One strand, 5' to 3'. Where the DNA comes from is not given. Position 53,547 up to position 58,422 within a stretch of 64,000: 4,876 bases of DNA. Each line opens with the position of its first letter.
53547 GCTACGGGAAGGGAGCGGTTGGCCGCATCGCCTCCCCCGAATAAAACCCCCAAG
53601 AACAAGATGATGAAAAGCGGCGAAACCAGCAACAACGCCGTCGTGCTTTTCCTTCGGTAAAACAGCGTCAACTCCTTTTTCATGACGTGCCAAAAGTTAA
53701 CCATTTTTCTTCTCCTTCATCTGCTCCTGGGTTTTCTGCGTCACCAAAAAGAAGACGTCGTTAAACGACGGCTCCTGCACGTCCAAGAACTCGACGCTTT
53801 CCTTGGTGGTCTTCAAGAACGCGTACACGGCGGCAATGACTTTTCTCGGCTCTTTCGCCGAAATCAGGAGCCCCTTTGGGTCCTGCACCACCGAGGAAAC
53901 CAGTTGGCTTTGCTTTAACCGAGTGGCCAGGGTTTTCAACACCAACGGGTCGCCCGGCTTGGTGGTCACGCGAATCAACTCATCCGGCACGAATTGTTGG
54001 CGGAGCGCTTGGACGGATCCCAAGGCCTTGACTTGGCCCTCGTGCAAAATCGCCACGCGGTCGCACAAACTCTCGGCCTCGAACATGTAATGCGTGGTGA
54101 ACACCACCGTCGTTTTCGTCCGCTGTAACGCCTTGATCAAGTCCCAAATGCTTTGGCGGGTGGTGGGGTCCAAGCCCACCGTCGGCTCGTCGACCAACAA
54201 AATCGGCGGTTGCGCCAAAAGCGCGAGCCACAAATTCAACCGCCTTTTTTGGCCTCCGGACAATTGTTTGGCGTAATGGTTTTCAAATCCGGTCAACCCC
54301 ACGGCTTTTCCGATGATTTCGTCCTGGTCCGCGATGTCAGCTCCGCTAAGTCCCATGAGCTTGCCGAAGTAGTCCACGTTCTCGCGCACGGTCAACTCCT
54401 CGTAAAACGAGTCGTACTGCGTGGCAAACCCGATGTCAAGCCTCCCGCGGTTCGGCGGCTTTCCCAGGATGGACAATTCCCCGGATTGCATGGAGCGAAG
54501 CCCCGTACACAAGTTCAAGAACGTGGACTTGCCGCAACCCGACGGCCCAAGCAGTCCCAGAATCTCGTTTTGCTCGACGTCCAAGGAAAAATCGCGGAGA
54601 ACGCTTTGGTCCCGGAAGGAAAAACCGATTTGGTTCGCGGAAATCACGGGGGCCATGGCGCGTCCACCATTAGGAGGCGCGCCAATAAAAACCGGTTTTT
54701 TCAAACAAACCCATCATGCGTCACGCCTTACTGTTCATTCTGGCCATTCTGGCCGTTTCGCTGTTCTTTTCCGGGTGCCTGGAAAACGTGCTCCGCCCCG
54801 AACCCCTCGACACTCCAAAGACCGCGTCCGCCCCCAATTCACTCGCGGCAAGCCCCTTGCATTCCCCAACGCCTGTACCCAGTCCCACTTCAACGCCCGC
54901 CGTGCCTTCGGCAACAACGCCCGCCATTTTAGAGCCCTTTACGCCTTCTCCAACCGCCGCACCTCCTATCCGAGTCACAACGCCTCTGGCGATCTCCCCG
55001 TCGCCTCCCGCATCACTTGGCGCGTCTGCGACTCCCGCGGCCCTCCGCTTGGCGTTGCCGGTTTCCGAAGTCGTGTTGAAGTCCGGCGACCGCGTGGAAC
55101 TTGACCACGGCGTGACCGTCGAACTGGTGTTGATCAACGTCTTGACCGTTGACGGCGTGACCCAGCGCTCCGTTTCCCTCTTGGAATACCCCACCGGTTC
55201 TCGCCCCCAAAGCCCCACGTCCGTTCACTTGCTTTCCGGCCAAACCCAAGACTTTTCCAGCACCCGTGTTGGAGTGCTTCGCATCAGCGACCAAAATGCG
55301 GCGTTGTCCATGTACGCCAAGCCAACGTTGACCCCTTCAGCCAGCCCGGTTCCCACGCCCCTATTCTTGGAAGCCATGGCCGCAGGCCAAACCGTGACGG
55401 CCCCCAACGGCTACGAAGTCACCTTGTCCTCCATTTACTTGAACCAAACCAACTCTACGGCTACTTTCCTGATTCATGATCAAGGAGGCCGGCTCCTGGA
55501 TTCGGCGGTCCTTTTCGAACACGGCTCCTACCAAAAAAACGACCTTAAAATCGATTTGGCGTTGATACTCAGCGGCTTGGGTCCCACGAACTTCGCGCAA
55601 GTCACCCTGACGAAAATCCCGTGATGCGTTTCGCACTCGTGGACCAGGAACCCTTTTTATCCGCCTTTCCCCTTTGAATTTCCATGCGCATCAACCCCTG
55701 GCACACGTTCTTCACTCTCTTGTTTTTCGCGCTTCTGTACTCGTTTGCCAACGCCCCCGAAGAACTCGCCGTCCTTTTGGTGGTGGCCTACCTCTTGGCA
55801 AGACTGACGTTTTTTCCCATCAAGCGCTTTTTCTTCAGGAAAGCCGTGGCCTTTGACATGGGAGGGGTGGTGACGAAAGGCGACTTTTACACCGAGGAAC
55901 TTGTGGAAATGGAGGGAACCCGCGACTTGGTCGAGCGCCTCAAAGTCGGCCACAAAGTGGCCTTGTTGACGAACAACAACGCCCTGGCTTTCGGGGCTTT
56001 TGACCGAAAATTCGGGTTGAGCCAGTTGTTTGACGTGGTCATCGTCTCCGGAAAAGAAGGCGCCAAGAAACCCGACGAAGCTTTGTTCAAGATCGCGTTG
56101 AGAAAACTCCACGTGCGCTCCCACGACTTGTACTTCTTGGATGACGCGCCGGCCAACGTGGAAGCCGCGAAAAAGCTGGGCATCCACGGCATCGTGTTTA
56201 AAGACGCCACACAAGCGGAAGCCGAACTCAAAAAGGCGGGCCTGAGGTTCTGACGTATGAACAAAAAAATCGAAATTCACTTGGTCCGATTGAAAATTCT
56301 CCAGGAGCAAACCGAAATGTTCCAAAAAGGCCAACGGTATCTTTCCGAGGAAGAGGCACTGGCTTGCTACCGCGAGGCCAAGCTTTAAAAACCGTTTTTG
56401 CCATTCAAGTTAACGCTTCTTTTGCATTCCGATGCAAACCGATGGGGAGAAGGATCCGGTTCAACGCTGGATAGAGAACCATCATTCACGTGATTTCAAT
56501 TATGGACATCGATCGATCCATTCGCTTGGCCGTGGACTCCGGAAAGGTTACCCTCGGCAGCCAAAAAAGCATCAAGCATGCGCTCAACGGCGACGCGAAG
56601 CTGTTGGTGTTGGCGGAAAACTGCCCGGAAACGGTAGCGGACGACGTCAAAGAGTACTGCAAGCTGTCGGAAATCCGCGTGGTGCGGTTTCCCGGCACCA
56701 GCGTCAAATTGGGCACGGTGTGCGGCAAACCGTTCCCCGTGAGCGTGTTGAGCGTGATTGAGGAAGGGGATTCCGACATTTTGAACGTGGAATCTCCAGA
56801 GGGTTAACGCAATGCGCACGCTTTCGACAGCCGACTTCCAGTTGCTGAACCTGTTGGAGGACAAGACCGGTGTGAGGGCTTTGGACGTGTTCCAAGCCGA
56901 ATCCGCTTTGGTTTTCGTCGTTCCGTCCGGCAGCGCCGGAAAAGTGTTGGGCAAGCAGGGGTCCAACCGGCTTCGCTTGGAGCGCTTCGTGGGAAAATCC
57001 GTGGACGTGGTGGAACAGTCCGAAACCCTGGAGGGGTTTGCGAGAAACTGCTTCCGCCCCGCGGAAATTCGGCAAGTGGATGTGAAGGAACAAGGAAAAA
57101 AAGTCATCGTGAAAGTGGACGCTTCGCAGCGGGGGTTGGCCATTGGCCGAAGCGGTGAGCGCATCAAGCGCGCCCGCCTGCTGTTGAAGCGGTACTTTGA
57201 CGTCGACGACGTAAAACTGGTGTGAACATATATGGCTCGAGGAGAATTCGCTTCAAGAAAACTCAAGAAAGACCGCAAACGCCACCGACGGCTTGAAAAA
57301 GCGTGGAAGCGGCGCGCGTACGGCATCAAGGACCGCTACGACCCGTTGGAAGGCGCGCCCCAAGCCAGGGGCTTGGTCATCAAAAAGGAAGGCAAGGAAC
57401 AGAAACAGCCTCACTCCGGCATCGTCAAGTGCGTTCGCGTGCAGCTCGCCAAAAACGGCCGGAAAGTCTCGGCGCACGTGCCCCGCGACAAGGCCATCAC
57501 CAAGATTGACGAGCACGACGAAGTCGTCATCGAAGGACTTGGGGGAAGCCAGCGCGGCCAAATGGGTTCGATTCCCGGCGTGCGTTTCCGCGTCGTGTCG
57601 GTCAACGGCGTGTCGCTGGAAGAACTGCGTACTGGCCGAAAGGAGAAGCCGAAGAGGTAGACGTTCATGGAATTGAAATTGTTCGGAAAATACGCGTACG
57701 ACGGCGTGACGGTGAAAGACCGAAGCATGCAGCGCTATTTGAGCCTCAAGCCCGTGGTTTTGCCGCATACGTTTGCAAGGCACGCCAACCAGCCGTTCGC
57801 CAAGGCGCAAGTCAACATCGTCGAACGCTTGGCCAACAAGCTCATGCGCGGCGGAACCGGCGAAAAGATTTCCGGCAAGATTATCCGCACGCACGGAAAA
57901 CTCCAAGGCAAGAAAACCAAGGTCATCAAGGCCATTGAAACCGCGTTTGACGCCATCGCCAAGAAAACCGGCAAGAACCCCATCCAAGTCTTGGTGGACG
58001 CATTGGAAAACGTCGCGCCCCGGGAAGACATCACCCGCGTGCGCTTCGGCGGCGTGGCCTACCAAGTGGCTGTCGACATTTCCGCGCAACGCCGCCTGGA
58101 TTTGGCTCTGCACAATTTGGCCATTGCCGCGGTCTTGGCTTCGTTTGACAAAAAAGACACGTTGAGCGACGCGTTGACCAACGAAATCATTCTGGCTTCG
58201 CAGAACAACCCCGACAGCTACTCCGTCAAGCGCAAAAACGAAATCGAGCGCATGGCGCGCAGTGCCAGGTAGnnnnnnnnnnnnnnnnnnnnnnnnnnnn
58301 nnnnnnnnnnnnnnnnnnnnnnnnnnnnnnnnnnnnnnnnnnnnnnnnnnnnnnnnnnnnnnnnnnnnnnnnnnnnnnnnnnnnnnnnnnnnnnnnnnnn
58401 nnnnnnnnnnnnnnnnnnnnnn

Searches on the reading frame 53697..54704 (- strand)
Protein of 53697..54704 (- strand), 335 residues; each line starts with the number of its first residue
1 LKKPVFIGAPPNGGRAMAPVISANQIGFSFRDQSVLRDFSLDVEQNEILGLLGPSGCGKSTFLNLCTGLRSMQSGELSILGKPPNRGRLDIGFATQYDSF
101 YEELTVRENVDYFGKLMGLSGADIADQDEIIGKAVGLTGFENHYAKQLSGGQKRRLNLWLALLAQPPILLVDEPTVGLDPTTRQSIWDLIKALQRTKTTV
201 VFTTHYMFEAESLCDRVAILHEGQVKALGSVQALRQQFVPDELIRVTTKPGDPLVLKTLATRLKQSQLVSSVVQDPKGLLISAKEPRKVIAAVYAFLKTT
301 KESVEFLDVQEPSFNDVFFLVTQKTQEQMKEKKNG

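Call 22: search_protein_families(library=pfam, proteins=[window:53697-54704:-], max_evalue=0.001)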
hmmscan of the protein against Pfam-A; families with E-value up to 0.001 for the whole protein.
window:53697-54704:- (335 aa): 4 families
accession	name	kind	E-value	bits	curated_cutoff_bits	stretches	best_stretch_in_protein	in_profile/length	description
PF00005.33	ABC_tran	-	5e-28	98.8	25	1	36-175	1-136/137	ABC transporter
PF13304.12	AAA_21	-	1.7e-13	51.8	27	1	145-205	235-298/304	AAA domain, putative AbiEii toxin, Type IV TA system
PF02463.25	SMC_N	-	6.3e-05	22.9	40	1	48-217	26-211/220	RecF/RecN/SMC N terminal domain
PF13732.12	DrrA1-3_C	-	0.00058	20.9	27.4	0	229-319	1-78/81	ATP-binding protein DrrA1-3-like, C-terminal domain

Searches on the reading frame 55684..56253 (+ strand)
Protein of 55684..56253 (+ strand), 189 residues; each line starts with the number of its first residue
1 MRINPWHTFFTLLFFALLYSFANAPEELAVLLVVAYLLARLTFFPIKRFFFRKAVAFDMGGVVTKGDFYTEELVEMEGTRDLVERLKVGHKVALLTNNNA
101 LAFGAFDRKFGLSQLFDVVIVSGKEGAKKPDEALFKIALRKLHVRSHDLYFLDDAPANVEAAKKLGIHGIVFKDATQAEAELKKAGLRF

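Call 22: search_protein_families(library=pfam, proteins=[window:55684-56253:+], max_evalue=0.001)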
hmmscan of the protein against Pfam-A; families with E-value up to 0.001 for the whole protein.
window:55684-56253:+ (189 aa): 3 families
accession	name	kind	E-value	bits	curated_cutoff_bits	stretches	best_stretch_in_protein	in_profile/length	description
PF13419.12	HAD_2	-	4.5e-15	56.6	23.8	1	71-170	76-176/178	Haloacid dehalogenase-like hydrolase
PF00702.32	Hydrolase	-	5.7e-15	56.6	26.4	1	71-166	95-191/191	haloacid dehalogenase-like hydrolase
PF13242.12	Hydrolase_like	-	0.00041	20.6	22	1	128-184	3-60/75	HAD-hyrolase-like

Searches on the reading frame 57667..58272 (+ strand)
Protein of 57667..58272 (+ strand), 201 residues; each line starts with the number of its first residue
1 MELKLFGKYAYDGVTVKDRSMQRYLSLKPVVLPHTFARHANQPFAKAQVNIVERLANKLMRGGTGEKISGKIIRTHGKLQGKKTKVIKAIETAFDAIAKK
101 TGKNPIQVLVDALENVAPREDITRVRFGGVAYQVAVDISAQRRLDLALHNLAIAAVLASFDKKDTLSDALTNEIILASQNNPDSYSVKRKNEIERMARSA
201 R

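Call 65: search_protein_families(library=pfam, proteins=[window:57667-58272:+], max_evalue=0.00001)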
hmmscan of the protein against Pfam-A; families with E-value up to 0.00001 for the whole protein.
window:57667-58272:+ (201 aa): 1 family
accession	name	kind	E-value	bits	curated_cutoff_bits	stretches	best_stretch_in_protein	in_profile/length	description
PF00177.27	Ribosomal_S7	-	7.5e-41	139.6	24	1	22-201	2-148/148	Ribosomal protein S7p/S5e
